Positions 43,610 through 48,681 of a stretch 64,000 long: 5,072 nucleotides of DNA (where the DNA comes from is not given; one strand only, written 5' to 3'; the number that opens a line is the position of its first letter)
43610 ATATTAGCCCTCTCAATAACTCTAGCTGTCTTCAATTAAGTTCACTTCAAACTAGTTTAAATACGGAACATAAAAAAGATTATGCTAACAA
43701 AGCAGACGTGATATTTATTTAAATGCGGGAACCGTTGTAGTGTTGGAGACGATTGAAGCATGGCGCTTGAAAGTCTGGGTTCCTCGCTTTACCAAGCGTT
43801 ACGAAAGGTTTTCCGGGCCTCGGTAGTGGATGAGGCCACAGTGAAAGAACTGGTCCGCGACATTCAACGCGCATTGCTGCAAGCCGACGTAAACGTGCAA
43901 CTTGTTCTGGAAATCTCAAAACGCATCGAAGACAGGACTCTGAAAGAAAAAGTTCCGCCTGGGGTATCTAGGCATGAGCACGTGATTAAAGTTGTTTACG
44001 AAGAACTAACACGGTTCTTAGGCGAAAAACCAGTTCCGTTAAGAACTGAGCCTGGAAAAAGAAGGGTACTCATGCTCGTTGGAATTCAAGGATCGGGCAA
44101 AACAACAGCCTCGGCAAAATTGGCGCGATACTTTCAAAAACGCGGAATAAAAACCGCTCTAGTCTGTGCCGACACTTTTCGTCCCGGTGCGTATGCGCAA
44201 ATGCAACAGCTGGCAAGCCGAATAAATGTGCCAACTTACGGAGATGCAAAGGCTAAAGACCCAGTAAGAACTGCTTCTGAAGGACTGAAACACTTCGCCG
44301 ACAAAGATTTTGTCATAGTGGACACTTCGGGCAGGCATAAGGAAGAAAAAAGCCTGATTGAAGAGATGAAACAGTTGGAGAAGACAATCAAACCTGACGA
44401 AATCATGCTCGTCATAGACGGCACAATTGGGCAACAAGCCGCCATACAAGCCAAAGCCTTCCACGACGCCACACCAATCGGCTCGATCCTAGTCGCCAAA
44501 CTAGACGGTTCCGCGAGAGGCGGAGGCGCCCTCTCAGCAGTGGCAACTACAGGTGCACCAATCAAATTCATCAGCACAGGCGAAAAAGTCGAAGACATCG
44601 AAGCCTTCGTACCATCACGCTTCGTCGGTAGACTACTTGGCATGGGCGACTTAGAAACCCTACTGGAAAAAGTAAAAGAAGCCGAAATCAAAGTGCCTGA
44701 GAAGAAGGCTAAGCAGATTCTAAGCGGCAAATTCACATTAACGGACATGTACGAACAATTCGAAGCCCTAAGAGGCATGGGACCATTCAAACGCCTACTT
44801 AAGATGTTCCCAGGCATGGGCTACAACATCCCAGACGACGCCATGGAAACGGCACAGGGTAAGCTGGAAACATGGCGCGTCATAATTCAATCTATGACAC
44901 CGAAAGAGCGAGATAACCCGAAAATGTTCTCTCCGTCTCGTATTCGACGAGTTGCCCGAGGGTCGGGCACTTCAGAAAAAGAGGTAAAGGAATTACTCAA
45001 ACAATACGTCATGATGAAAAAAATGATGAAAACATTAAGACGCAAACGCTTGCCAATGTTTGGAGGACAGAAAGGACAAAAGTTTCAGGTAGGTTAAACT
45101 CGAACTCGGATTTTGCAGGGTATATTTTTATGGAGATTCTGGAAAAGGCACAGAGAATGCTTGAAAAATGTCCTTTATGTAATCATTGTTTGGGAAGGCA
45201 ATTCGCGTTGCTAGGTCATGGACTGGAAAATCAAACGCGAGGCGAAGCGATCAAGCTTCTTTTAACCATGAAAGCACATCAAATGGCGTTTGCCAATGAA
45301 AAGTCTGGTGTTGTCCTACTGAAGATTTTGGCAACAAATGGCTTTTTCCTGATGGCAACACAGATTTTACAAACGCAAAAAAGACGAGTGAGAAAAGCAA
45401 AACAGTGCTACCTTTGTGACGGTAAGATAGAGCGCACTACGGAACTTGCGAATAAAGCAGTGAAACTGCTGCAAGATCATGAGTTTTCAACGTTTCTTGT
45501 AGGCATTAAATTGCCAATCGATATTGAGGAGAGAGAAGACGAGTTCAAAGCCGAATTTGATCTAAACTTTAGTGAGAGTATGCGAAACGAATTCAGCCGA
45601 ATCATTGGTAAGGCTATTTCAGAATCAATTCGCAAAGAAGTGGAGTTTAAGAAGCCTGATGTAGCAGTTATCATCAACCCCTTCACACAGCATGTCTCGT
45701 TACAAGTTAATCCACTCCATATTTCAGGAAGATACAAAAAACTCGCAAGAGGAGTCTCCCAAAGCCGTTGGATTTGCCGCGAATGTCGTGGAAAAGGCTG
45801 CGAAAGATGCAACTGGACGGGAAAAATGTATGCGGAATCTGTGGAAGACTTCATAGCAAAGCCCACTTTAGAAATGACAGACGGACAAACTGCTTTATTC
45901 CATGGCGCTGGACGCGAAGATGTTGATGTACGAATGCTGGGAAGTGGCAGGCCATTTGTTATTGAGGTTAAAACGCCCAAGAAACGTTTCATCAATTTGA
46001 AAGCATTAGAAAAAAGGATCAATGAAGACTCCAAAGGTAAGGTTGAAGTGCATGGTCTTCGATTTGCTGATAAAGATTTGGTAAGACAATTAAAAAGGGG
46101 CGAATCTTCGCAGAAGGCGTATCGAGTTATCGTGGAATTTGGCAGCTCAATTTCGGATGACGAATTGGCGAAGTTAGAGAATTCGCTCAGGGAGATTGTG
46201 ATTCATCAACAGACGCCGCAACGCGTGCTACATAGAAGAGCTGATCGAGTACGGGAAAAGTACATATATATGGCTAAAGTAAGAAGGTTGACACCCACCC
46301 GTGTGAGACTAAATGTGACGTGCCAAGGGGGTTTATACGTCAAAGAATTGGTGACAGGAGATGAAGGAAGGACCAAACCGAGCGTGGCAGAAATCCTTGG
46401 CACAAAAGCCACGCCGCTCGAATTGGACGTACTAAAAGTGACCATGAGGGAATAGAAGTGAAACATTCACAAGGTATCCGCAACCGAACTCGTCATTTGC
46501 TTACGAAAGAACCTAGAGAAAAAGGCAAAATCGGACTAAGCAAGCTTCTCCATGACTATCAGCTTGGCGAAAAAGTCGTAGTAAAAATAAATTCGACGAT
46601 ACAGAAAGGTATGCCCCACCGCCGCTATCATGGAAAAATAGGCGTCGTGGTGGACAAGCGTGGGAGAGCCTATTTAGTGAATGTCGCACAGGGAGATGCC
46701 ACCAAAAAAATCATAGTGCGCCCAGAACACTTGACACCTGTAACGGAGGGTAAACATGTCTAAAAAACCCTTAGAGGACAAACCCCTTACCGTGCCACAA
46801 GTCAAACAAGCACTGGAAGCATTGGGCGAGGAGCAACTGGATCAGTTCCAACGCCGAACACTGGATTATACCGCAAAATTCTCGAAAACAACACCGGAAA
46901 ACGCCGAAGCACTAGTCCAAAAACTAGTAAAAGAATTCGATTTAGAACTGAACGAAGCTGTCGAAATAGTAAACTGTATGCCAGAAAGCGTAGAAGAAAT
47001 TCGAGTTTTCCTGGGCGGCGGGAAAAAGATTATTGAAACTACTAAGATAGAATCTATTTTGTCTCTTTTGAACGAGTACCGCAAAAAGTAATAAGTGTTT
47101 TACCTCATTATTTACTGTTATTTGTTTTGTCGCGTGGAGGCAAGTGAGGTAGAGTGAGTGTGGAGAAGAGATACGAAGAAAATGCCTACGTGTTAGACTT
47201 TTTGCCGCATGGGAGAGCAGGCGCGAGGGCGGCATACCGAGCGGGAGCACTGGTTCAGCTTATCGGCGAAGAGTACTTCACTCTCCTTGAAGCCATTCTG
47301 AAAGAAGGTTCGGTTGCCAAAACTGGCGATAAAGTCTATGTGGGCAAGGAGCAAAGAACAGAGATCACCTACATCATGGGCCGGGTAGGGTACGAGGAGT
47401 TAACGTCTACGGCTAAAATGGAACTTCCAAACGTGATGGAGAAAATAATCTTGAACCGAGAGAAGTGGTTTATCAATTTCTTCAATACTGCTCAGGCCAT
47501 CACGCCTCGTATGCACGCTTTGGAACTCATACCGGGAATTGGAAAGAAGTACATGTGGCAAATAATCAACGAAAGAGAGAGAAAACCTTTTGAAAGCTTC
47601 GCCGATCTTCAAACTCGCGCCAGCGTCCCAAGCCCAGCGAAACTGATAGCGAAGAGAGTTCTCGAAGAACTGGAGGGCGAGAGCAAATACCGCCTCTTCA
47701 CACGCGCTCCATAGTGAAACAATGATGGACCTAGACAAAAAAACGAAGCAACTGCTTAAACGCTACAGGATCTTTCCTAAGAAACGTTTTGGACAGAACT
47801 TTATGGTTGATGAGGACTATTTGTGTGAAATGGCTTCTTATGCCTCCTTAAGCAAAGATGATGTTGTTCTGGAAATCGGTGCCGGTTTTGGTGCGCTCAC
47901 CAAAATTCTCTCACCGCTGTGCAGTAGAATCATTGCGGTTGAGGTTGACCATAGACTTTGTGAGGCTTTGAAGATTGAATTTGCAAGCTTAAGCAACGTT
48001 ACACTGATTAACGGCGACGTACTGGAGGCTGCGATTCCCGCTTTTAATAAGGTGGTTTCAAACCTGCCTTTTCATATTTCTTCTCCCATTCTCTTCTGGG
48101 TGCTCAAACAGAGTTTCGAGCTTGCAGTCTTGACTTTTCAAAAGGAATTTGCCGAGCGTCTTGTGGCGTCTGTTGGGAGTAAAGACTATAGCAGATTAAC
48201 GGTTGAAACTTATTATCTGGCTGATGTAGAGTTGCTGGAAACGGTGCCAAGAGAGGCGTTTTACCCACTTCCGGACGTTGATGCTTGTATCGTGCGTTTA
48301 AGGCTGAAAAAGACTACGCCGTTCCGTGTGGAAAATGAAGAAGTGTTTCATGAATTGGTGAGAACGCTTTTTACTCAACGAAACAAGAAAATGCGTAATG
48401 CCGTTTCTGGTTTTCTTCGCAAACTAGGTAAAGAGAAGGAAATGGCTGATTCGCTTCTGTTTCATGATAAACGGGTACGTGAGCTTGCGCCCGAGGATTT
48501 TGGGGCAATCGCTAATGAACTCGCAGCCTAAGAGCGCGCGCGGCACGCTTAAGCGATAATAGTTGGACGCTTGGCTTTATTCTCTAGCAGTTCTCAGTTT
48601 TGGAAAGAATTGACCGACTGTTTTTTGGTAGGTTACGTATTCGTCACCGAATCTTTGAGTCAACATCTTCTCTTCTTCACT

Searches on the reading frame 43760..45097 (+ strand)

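Call 12: search_protein_families(library=pfam, proteins=[window:43760-45097:+], max_evalue=0.001)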
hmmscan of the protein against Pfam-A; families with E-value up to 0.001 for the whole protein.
window:43760-45097:+ (445 aa): 10 families
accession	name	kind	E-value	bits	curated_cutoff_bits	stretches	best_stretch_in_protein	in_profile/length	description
PF00448.28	SRP54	-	8e-71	238.2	22.7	1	102-294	2-196/196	SRP54-type protein, GTPase domain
PF02978.25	SRP_SPB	-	6.8e-33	113.4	27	1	324-423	1-91/91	Signal peptide binding domain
PF02881.24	SRP54_N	-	2e-17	63.6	22.4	1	6-83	1-75/75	SRP54-type protein, helical bundle domain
PF13401.12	AAA_22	-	3.6e-06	27.8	27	1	100-188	4-91/130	AAA domain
PF01656.29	CbiA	-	5.6e-06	26.8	25.4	1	111-217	9-107/125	CobQ/CobB/MinD/ParA nucleotide binding domain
PF13207.12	AAA_17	-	4.4e-05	24.2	27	1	107-218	1-108/136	AAA domain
PF24883.2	NPHP3_N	-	6.4e-05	23.6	24.8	1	96-221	17-132/164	Nephrocystin 3, N-terminal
PF13604.12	AAA_30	-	7.7e-05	22.9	27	1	100-233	17-135/191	AAA domain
PF13191.12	AAA_16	-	0.00047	21.1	32.6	0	99-221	22-140/167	AAA ATPase domain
PF20720.3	nSTAND3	-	0.00068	19.8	27.2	0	100-132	16-48/155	Novel STAND NTPase 3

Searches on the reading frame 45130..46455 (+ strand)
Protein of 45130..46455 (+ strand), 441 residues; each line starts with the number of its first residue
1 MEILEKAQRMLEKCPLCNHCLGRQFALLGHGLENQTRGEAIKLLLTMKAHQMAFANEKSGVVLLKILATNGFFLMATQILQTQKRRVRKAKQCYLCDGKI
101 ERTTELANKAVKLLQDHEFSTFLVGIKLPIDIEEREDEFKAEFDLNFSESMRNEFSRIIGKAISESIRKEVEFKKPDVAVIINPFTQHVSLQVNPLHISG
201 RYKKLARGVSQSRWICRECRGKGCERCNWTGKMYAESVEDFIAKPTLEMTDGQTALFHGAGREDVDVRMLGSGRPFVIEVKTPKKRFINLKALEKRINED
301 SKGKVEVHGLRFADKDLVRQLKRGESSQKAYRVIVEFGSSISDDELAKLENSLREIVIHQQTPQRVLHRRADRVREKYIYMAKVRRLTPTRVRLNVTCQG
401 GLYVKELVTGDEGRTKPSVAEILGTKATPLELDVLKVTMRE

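Call 12: search_protein_families(library=pfam, proteins=[window:45130-46455:+], max_evalue=0.001)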
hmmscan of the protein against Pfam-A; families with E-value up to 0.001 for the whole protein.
window:45130-46455:+ (441 aa): 2 families
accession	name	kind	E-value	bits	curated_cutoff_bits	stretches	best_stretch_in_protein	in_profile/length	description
PF21238.2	Pus10_C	-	3.7e-72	243.1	27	1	198-437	2-231/232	Pus10, C-terminal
PF22023.1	Pus10_THUMP_arc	-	3.2e-23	82.1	28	1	107-183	2-78/78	Pus10 THUMP domain, archaeal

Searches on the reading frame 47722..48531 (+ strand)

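Call 12: search_protein_families(library=pfam, proteins=[window:47722-48531:+], max_evalue=0.001)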
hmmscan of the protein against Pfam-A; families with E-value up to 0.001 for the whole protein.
window:47722-48531:+ (269 aa): 5 families
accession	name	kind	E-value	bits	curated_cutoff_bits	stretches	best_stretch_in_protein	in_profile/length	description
PF00398.26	RrnaAD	-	3.6e-55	187.4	24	1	20-268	5-262/263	Ribosomal RNA adenine dimethylase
PF13649.12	Methyltransf_25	-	1.5e-05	26.1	27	1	49-120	1-77/97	Methyltransferase domain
PF05219.18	DREV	-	3e-05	23.7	26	1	36-109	85-159/265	DREV methyltransferase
PF05175.20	MTS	-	0.00019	21.6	23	1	46-128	32-119/170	Methyltransferase small domain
PF05401.17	NodS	-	0.00071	19.9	24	0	48-102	46-100/201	Nodulation protein S (NodS)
